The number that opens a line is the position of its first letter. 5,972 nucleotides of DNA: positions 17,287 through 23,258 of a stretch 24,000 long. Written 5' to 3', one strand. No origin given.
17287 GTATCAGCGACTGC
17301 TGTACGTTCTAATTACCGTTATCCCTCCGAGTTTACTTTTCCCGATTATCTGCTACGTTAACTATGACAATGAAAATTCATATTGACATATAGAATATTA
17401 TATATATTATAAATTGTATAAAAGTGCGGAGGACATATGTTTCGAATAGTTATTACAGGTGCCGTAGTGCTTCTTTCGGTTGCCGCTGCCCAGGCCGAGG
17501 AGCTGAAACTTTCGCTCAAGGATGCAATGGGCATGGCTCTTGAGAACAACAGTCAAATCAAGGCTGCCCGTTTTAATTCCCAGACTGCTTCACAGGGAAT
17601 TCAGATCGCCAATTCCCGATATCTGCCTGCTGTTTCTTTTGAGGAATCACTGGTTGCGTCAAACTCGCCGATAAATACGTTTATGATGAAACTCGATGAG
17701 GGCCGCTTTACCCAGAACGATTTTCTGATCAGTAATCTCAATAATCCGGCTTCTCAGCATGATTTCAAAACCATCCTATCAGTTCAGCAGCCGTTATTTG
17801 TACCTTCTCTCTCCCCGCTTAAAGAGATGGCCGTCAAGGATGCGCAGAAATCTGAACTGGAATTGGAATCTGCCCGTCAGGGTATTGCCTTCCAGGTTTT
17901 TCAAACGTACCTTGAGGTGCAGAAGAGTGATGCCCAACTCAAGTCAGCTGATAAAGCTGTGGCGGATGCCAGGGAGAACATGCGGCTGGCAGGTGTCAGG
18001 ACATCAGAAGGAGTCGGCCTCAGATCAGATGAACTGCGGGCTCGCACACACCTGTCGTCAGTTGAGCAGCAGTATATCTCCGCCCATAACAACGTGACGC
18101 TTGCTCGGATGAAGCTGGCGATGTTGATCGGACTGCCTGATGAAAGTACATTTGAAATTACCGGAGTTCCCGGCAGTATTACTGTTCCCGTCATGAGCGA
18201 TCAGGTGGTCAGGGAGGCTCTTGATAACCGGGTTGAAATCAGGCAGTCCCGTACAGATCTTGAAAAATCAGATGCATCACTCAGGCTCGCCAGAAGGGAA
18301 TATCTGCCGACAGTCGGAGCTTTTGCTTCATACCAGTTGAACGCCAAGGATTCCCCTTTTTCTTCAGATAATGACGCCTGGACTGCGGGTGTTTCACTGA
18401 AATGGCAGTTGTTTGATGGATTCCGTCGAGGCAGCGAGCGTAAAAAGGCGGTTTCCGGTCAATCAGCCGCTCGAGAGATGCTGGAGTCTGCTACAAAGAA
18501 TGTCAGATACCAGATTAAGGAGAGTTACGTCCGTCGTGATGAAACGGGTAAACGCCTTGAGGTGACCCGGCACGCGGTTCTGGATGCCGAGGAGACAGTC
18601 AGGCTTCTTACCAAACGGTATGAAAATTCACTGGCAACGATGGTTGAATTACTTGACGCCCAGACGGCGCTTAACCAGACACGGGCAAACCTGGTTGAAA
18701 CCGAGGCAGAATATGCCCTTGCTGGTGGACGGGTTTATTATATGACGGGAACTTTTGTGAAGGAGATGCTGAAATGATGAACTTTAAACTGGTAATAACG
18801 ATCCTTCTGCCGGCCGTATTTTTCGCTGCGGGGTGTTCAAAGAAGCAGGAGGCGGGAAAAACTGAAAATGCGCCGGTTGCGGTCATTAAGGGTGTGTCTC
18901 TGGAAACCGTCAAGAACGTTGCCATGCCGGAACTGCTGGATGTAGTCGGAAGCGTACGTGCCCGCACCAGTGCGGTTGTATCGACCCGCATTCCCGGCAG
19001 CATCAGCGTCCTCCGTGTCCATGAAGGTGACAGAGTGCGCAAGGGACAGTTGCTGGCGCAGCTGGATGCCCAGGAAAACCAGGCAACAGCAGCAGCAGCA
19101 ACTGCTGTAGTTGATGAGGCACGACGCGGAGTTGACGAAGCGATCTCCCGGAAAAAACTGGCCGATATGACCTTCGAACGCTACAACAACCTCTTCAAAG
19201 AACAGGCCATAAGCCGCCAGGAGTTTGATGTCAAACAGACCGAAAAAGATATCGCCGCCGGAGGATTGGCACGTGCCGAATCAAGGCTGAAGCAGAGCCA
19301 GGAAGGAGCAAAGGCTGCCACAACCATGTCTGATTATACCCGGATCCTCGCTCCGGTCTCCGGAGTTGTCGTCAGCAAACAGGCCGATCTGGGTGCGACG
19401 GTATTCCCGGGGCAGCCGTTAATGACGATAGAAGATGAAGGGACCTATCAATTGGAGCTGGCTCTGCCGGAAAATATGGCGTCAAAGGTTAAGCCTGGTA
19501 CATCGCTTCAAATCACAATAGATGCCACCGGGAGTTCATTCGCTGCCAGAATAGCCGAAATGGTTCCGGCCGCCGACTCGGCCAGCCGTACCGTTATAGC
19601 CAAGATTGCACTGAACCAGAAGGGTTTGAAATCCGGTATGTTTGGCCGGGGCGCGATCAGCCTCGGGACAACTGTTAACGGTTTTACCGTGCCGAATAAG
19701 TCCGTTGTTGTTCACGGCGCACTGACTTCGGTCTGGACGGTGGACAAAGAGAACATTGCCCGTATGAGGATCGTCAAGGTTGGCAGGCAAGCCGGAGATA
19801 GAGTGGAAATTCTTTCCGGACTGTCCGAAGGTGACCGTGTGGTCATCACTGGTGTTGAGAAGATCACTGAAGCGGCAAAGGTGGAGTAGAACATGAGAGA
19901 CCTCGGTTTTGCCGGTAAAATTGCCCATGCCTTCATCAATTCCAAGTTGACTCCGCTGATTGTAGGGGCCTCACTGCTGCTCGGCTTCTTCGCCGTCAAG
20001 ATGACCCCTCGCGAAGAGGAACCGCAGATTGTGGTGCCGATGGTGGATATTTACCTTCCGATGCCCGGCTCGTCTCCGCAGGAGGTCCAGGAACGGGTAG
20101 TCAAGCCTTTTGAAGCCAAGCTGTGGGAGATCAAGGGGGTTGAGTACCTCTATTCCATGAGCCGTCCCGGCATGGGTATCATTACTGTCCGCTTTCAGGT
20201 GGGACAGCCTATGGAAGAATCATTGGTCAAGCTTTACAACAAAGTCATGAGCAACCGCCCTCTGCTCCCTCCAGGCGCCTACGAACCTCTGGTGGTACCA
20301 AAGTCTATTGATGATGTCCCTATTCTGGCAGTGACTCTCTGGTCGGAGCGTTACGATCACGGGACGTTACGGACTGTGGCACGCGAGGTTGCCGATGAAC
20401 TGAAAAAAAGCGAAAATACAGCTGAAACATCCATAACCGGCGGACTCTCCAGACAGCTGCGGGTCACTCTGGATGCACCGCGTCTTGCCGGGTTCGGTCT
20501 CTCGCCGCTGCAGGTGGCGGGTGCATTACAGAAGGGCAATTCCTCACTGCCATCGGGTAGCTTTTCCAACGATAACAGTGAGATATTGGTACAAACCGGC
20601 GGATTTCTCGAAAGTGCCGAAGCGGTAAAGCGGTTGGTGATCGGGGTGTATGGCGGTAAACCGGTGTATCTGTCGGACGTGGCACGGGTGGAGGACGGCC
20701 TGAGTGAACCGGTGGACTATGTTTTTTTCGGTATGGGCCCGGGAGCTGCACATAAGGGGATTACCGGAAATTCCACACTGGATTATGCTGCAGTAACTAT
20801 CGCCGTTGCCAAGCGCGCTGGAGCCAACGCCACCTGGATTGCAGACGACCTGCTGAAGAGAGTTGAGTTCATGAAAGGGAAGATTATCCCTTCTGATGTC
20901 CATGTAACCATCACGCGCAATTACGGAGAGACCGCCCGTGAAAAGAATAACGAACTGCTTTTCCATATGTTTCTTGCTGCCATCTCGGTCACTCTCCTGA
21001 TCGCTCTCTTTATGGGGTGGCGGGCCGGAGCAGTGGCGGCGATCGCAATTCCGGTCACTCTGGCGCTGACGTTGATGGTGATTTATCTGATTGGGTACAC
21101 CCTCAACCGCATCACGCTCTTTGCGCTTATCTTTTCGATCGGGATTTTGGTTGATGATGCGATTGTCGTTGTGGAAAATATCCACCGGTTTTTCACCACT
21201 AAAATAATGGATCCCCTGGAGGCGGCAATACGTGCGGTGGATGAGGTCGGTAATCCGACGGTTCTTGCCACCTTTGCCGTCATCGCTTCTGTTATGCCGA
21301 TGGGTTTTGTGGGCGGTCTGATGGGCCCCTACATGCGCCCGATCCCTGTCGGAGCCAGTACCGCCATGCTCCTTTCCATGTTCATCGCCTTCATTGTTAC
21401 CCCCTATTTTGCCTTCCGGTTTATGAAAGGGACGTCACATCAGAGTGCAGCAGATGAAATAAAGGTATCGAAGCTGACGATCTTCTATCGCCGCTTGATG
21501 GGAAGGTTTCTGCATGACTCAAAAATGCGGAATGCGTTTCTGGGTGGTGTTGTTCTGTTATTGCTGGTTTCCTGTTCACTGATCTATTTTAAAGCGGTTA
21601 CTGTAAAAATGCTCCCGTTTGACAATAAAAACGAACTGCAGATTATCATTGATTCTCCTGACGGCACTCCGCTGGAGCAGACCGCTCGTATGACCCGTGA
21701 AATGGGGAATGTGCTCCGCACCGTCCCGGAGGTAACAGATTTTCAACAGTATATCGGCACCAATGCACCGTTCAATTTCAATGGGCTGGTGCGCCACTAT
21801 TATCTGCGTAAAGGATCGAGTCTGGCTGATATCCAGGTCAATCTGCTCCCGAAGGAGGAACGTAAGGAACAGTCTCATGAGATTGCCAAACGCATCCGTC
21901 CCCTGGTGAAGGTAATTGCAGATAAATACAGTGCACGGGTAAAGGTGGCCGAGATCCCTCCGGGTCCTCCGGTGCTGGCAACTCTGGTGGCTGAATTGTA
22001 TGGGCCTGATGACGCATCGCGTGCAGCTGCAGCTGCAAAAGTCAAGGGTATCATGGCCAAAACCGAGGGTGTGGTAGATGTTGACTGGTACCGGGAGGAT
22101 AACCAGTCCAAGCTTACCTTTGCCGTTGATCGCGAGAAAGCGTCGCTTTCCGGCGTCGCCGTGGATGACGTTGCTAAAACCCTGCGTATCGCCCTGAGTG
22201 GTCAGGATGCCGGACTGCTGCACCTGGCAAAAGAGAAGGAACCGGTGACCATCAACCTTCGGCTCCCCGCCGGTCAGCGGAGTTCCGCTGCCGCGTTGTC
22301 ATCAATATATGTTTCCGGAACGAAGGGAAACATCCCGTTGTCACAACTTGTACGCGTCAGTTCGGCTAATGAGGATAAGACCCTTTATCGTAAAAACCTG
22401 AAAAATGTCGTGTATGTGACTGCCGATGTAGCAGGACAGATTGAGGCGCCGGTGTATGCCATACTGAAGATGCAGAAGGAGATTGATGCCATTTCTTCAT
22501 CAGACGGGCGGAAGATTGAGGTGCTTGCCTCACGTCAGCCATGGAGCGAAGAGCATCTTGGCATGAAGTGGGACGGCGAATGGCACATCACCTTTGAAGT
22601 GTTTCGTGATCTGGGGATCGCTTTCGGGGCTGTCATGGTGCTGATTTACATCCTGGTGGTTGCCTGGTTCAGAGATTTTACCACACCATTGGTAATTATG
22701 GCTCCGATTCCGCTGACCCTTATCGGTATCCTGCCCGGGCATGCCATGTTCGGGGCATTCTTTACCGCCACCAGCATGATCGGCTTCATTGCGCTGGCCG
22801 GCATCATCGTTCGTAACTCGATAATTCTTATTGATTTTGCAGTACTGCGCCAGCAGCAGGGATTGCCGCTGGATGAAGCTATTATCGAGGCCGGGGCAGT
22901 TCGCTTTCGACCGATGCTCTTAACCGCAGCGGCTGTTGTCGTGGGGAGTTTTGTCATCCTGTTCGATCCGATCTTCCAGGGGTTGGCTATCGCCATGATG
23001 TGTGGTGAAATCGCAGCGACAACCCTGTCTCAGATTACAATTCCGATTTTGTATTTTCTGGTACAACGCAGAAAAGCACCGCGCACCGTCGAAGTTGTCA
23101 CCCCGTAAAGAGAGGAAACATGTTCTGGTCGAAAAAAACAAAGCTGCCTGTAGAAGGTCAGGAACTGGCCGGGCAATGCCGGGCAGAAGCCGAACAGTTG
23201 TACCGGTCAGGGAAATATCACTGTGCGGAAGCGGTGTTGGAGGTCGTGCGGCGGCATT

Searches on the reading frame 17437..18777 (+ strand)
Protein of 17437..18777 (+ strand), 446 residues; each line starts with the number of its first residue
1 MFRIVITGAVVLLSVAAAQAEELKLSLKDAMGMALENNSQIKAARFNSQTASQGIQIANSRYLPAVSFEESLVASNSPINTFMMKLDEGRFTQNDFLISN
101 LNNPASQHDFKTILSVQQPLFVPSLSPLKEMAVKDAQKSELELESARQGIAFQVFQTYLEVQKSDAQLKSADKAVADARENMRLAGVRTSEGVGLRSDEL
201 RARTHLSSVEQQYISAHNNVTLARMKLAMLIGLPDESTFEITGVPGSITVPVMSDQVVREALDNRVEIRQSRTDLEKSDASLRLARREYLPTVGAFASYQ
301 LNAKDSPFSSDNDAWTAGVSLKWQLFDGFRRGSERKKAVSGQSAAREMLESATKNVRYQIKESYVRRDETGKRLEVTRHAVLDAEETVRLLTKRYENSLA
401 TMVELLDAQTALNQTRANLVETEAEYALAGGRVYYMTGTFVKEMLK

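Call 55: search_protein_families(library=pfam, proteins=[window:17437-18777:+], max_evalue=0.000001)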
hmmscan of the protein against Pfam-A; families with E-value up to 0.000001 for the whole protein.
window:17437-18777:+ (446 aa): 1 family
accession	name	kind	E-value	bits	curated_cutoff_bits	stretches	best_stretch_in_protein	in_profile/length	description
PF02321.23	OEP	-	4.7e-58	196.5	22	2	255-438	2-187/187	Outer membrane efflux protein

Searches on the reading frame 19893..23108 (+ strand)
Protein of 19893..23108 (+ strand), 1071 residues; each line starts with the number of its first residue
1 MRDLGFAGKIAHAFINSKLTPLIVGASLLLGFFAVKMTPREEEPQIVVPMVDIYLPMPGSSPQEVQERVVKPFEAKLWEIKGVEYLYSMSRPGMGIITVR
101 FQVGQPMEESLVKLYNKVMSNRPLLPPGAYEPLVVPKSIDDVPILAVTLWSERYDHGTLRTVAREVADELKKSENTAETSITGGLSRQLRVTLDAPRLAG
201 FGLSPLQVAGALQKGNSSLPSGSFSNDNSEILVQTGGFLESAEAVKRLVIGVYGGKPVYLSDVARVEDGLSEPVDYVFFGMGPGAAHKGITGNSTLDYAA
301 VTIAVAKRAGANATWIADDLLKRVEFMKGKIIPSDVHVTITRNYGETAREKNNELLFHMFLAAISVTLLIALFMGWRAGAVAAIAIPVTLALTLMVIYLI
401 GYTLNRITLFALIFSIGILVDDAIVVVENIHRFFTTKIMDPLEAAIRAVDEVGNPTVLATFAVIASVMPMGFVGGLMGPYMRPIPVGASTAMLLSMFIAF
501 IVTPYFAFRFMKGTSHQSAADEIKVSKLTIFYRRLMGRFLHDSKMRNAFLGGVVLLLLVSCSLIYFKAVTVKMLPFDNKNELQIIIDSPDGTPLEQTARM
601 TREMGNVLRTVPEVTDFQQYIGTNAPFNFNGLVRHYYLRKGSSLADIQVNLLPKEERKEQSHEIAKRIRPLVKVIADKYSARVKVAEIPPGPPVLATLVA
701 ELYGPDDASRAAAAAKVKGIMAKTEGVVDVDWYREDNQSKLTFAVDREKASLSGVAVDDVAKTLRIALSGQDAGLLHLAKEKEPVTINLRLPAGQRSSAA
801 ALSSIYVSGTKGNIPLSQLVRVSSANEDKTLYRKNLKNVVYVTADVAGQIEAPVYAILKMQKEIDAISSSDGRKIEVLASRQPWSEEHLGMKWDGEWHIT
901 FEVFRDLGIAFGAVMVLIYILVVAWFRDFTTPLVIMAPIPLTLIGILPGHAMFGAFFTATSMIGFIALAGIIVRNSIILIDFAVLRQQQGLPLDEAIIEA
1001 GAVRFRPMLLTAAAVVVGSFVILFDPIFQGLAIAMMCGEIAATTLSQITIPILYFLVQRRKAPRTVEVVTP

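Call 55: search_protein_families(library=pfam, proteins=[window:19893-23108:+], max_evalue=0.000001)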
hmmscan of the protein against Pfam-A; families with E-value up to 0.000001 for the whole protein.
window:19893-23108:+ (1071 aa): 1 family
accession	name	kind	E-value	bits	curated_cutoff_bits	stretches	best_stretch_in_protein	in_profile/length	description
PF00873.25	ACR_tran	-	8.8e-159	530.6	28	1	26-1057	18-1020/1021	AcrB/AcrD/AcrF family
